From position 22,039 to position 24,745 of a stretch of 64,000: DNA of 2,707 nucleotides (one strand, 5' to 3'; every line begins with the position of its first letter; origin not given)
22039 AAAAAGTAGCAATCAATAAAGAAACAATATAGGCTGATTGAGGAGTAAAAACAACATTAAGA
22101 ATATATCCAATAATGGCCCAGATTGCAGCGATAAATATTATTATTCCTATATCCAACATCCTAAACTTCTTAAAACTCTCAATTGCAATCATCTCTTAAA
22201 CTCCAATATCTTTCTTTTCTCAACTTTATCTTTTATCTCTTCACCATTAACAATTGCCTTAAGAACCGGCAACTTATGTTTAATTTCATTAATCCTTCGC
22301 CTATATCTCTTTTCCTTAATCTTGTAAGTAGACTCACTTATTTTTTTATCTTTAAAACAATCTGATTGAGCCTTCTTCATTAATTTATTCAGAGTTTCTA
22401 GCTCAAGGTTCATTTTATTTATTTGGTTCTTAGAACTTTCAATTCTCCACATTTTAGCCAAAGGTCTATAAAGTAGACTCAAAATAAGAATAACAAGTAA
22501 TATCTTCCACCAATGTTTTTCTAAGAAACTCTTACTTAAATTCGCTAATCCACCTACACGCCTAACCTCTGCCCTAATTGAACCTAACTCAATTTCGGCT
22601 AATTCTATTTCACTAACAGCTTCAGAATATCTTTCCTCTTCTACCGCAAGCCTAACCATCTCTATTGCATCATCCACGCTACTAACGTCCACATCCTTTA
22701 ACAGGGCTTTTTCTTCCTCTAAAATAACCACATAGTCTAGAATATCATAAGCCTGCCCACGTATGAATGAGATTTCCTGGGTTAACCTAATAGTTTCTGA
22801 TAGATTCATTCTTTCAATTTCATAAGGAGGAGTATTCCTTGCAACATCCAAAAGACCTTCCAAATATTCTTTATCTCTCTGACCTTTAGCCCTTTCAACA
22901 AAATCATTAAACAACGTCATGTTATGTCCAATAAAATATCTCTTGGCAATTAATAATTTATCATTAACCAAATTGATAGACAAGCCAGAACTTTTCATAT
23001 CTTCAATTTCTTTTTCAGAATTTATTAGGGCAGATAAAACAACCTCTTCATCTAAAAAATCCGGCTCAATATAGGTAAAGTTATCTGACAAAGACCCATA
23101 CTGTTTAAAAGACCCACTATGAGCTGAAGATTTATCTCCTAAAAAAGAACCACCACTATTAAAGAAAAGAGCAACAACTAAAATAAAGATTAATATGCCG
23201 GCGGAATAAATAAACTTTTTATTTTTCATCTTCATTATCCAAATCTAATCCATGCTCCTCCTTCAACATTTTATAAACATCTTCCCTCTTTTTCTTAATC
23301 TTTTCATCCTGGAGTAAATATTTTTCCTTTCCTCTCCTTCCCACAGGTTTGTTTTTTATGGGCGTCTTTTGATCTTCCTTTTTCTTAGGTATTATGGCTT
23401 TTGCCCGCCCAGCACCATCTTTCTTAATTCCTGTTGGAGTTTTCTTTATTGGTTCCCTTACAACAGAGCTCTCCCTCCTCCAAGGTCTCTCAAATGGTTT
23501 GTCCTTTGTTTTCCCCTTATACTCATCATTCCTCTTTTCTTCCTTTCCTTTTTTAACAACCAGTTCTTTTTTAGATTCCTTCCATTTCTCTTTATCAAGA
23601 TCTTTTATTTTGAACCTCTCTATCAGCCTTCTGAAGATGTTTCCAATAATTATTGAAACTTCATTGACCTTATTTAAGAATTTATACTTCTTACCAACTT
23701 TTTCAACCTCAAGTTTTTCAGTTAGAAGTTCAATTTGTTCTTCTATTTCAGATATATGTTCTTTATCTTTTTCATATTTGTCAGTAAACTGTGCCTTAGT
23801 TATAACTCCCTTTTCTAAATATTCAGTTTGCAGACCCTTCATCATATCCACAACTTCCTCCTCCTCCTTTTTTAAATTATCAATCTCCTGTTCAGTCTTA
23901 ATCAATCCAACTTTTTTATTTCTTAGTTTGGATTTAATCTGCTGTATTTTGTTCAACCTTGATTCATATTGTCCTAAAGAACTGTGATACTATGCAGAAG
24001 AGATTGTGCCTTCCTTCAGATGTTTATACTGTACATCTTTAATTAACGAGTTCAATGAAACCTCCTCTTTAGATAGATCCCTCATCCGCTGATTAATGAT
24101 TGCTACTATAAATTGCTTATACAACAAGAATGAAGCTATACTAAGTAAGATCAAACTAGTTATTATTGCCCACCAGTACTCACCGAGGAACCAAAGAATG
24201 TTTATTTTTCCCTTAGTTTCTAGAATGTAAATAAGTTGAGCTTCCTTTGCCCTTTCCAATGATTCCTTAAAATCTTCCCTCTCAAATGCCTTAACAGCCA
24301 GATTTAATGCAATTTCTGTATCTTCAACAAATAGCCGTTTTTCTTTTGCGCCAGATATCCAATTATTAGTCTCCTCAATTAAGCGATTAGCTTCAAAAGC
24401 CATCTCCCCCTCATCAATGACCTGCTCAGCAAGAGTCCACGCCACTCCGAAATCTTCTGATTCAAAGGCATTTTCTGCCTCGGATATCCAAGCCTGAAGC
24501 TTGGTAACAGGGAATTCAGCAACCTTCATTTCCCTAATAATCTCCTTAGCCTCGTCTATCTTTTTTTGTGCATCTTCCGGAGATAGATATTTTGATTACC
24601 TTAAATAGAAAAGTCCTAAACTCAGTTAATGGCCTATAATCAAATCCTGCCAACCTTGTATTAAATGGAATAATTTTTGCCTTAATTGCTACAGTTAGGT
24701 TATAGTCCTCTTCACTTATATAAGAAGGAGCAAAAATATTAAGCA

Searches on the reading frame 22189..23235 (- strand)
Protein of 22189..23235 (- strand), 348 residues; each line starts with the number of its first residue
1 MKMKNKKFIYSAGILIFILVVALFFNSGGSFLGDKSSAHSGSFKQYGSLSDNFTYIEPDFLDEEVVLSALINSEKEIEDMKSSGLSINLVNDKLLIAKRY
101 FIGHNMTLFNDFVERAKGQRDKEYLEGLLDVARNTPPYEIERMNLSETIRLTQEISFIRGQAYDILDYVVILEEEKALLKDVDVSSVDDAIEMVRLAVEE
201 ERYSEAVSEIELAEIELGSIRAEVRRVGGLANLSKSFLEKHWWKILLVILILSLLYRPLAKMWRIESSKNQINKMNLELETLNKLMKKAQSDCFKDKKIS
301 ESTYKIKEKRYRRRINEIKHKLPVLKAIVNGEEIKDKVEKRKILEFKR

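Call 8: search_protein_families(library=pfam, proteins=[window:22189-23235:-], max_evalue=0.1)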
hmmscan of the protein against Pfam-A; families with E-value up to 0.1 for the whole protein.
window:22189-23235:- (348 aa): 1 family
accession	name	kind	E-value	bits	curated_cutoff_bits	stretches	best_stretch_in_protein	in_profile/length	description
PF19579.4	FtsL_2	-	0.018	15.4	24.6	1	241-309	16-82/100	Bacteriodetes cell division protein (FtsL-like)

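Call 9: find_encoding_contigs(protein=window:22189-23235:-, flank=10000, max_places=10)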
Protein window:22189-23235:- (348 aa): no gene with exactly this product is on record in the collection.

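Call 34: search_protein_families(library=ncbifam, proteins=[window:22189-23235:-], max_evalue=0.01)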
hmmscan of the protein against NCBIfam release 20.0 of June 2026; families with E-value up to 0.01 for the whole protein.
window:22189-23235:- (348 aa): 0 families

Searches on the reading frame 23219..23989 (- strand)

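Call 8: search_protein_families(library=pfam, proteins=[window:23219-23989:-], max_evalue=0.1)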
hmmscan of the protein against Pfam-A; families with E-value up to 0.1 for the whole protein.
window:23219-23989:- (256 aa): 1 family
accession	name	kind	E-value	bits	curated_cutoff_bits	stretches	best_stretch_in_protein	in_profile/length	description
PF14974.11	P_C10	-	0.015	15.8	27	0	25-58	64-97/103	Protein C10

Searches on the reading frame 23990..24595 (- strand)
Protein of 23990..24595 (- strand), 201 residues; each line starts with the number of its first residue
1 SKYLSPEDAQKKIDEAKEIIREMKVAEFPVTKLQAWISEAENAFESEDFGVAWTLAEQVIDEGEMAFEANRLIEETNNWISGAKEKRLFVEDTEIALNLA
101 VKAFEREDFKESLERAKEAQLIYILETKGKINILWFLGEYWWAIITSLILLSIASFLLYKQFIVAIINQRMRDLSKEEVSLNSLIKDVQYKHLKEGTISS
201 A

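Call 8: search_protein_families(library=pfam, proteins=[window:23990-24595:-], max_evalue=0.1)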
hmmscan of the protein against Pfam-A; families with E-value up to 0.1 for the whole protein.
window:23990-24595:- (201 aa): 0 families

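Call 43: find_encoding_contigs(protein=window:23990-24529:-, flank=1000, max_places=10)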
Protein window:23990-24529:- (179 aa): 14 contigs read that carry it; 3 places shown.
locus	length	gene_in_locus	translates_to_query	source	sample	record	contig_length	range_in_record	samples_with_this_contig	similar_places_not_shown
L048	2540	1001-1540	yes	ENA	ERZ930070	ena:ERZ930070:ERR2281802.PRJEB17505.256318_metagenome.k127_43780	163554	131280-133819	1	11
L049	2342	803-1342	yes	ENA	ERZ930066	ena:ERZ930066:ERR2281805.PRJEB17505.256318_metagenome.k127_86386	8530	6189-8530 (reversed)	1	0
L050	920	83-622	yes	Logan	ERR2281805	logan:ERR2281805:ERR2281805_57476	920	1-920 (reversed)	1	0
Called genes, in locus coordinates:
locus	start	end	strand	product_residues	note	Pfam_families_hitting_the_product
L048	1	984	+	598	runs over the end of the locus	-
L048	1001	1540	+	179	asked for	-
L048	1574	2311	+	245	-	-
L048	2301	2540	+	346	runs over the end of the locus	-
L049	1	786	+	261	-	?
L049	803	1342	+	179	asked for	-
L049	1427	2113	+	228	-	-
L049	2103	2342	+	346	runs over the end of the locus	-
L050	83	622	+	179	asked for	-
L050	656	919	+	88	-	?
